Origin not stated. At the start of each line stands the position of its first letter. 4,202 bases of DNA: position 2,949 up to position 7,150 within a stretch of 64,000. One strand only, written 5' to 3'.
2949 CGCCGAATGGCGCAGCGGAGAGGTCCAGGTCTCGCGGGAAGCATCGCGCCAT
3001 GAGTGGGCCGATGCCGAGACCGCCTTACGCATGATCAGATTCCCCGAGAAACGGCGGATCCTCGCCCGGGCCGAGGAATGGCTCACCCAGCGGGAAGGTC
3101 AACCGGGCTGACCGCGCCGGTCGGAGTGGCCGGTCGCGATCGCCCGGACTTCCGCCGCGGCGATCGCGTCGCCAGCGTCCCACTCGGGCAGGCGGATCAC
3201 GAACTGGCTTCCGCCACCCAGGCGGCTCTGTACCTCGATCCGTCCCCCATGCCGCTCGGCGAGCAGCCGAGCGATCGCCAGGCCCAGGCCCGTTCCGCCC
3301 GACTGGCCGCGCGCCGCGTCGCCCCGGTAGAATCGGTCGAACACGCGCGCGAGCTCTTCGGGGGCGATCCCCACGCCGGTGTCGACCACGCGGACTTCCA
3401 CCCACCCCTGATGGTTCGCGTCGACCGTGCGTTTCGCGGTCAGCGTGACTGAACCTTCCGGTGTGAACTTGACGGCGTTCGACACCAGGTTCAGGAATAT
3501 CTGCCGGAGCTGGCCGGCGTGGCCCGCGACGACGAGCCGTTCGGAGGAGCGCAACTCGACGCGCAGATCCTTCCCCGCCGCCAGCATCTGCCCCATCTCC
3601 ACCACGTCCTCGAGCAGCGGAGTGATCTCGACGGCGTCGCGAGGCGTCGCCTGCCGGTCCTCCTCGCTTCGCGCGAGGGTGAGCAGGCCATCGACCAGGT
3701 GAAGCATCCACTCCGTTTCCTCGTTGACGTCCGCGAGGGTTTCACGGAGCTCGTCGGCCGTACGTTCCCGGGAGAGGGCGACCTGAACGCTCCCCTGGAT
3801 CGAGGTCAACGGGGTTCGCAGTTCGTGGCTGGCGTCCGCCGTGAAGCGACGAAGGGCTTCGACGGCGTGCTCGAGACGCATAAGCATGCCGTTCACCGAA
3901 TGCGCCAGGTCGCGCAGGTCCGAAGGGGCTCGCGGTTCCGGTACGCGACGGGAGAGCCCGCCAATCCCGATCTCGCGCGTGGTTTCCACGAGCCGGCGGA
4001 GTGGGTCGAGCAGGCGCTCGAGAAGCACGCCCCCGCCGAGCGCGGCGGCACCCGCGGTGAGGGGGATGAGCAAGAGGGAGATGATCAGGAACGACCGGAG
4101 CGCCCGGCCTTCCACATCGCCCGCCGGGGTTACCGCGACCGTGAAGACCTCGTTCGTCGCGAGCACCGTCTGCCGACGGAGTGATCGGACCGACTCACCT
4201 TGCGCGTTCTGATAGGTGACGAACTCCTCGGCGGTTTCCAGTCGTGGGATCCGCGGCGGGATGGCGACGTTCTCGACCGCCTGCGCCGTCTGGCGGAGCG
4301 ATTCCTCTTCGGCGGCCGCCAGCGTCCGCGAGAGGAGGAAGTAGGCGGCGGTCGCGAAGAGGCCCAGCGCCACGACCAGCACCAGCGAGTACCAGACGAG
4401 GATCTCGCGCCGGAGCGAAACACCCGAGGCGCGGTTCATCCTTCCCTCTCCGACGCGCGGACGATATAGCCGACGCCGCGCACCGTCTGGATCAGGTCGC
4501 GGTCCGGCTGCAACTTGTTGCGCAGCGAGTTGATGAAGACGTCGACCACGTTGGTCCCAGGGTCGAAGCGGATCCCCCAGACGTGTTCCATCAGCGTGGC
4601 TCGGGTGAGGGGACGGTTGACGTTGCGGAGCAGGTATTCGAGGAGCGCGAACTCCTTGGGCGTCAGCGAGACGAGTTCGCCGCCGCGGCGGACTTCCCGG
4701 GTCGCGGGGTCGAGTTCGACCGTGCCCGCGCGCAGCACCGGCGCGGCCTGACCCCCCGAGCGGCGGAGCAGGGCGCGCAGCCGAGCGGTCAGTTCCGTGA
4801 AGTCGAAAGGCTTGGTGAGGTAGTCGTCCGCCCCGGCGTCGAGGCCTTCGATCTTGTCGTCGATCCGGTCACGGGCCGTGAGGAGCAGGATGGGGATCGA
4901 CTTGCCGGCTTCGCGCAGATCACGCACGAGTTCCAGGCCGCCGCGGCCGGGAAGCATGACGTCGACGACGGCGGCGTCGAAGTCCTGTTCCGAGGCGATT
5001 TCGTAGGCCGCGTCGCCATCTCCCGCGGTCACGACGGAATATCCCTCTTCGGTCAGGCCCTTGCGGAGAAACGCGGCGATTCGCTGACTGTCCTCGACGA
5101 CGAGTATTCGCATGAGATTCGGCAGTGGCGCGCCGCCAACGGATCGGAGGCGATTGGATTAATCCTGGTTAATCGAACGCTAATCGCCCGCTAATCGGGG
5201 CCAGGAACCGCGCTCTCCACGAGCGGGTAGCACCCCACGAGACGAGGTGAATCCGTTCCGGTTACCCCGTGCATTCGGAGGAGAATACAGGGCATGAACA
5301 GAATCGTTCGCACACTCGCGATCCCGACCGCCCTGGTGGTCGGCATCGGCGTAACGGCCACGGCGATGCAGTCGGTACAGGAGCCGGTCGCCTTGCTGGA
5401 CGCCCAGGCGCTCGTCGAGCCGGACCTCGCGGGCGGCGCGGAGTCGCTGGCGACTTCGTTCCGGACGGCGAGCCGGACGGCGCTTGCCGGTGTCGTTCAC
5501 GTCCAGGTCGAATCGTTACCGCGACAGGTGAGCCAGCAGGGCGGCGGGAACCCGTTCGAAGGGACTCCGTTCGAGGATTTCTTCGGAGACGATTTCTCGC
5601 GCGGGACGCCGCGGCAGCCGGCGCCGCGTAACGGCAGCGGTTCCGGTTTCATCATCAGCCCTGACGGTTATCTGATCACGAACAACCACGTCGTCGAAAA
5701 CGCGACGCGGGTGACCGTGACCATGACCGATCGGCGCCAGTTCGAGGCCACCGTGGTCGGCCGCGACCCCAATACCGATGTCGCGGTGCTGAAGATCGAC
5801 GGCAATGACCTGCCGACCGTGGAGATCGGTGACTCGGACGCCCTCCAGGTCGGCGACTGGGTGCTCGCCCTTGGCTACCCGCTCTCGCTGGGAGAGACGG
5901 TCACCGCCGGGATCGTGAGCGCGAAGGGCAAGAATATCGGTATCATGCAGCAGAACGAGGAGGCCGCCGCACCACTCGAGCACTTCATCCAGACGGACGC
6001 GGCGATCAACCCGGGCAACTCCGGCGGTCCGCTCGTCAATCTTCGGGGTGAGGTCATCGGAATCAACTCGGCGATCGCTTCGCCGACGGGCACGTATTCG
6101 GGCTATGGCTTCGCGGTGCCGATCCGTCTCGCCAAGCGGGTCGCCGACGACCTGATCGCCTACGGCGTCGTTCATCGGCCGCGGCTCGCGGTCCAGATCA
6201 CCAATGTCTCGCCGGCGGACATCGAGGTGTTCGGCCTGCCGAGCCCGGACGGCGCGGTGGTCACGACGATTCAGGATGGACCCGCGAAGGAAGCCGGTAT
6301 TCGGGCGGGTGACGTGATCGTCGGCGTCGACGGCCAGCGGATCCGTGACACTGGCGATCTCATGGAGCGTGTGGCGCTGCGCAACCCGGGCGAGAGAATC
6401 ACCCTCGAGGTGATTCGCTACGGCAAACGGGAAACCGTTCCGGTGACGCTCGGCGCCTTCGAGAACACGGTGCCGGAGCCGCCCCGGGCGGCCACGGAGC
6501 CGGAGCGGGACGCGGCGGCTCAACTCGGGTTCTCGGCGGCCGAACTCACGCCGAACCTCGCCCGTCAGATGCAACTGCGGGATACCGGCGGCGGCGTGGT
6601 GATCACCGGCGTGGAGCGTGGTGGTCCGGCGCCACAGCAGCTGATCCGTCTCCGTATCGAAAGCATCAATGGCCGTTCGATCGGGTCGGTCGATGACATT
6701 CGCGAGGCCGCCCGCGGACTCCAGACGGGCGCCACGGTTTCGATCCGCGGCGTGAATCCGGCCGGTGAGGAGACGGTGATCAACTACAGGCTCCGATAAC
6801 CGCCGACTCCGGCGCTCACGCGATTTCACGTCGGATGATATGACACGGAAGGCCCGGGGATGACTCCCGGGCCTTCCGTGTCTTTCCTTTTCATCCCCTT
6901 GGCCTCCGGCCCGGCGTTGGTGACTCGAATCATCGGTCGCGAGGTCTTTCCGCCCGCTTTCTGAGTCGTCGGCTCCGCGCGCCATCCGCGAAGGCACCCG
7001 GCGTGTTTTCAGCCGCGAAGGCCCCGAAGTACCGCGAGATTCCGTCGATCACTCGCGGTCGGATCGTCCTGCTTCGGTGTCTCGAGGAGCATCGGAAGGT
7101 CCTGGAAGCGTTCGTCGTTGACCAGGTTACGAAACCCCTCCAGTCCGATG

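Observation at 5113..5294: Helically phased TAATC direct repeats in the divergent promoter between an OmpR-family response regulator and htrA/degP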

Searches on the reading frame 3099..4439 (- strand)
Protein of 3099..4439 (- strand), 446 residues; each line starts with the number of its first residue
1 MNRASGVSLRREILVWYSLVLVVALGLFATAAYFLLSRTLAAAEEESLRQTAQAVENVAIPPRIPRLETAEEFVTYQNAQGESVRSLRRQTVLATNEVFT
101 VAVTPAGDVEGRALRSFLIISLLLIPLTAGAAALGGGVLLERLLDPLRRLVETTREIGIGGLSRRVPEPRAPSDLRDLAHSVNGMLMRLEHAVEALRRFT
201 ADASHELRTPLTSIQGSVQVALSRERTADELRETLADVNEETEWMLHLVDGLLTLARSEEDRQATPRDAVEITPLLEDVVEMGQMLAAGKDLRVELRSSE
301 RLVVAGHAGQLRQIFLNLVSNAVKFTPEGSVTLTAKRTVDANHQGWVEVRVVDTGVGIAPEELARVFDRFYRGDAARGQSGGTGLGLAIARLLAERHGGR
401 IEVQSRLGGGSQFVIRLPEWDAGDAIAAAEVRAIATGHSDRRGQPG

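Call 3: search_protein_families(library=pfam, proteins=[window:3099-4439:-])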
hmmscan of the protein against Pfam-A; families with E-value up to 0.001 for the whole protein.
window:3099-4439:- (446 aa): 3 families
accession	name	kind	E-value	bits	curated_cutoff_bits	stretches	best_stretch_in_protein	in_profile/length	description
PF02518.31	HATPase_c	-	3.9e-31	108.2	26.4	1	308-419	3-109/111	Histidine kinase-, DNA gyrase B-, and HSP90-like ATPase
PF00512.31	HisKA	-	3.6e-18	65.8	26.9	1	195-260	1-65/66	His Kinase A (phospho-acceptor) domain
PF00672.30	HAMP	-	1.3e-08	35.5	25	1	142-190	5-52/53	HAMP domain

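Call 17: search_protein_families(library=ncbifam, proteins=[window:3099-4439:-], max_evalue=1e-10)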
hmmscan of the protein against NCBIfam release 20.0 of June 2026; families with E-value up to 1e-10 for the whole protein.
window:3099-4439:- (446 aa): 72 families (the best 25 are shown)
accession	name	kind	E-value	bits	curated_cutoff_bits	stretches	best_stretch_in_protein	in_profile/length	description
TIGR01386.1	cztS_silS_copS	subfamily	2.6e-73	247.5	292.55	1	84-418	128-457/457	heavy metal sensor histidine kinase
NF046044.1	PnpS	equivalog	2.8e-57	194.5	400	1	194-418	167-390/390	two-component system histidine kinase PnpS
TIGR02966.1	phoR_proteo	equivalog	1.7e-56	191.7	334.2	1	193-416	110-332/333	phosphate regulon sensor histidine kinase PhoR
NF041735.1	hist_kin_RppB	equivalog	1.6e-54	185.4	400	1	195-418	215-438/438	two-component system sensor histidine kinase RppB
NF033092.0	HK_WalK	equivalog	1e-51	176.3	725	1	196-418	372-593/594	cell wall metabolism sensor histidine kinase WalK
NF040691.1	MtrAB_MtrB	equivalog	3.5e-50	171.5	450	1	118-428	191-500/507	MtrAB system histidine kinase MtrB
NF007345.0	PRK09835.1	subfamily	1e-45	156.2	423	1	145-419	211-480/482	Cu(+)/Ag(+) sensor histidine kinase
NF012163.2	BaeS_SmeS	equivalog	3.5e-44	151.5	500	1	120-417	165-456/457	sensor histidine kinase efflux regulator BaeS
NF008312.0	PRK11100.1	equivalog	4.5e-43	147.8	356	1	128-418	191-473/477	two-component system sensor histidine kinase CreC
TIGR02956.1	TMAO_torS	equivalog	1e-42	146.3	676.5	1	190-422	458-685/967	TMAO reductase system sensor histidine kinase/response regulator TorS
NF007837.0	PRK10549.1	equivalog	3.4e-42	144.7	603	1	121-419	166-458/466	envelope stress sensor histidine kinase BaeS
NF045903.1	CuHisKinLciSLeg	equivalog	4e-40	138.3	700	1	142-417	85-356/357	copper-responsive two-component system sensor histidine kinase LciS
NF008235.0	PRK11006.1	equivalog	6.4e-40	137.3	390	1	192-419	199-423/431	phosphate regulon sensor histidine kinase PhoR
NF038297.2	hybrid_HK_HrmK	equivalog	8.9e-39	133.6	725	1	188-429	227-467/607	hybrid histidine kinase/response regulator HrmK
NF008302.0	PRK11091.1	equivalog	2.6e-38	131.7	838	1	189-418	276-504/779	aerobic respiration two-component sensor histidine kinase ArcB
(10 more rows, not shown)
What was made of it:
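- On Cpx envelope-stress system (CpxA/CpxR): The HK scores 131.7 on the CpxA model against a cut-off of 486 (call 17).
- Checked: The flanking genes are as stated (calls 3, 17):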

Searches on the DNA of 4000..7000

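Call 29: search_rna_families(source=window, start=4000, end=7000, threshold=evalue, max_evalue=1)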
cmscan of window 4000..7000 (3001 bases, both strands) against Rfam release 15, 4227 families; matches with E-value up to 1: 3.
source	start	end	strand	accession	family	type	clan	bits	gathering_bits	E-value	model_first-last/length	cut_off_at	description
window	6837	6886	+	RF03314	mir-1908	Gene; miRNA;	-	27.7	82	0.28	1-73/73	no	mir-1908 microRNA precursor family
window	6832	6897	+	RF03629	mir-641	Gene; miRNA;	-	25.6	100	0.076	1-98/98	no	mir-641 microRNA precursor family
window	6845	6992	-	RF00166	PrrB_RsmZ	Gene; sRNA;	CL00106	18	44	0.35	1-133/133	no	PrrB/RsmZ RNA family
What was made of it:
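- Tried and rejected: No Rfam match in the intergenic region (call 29).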
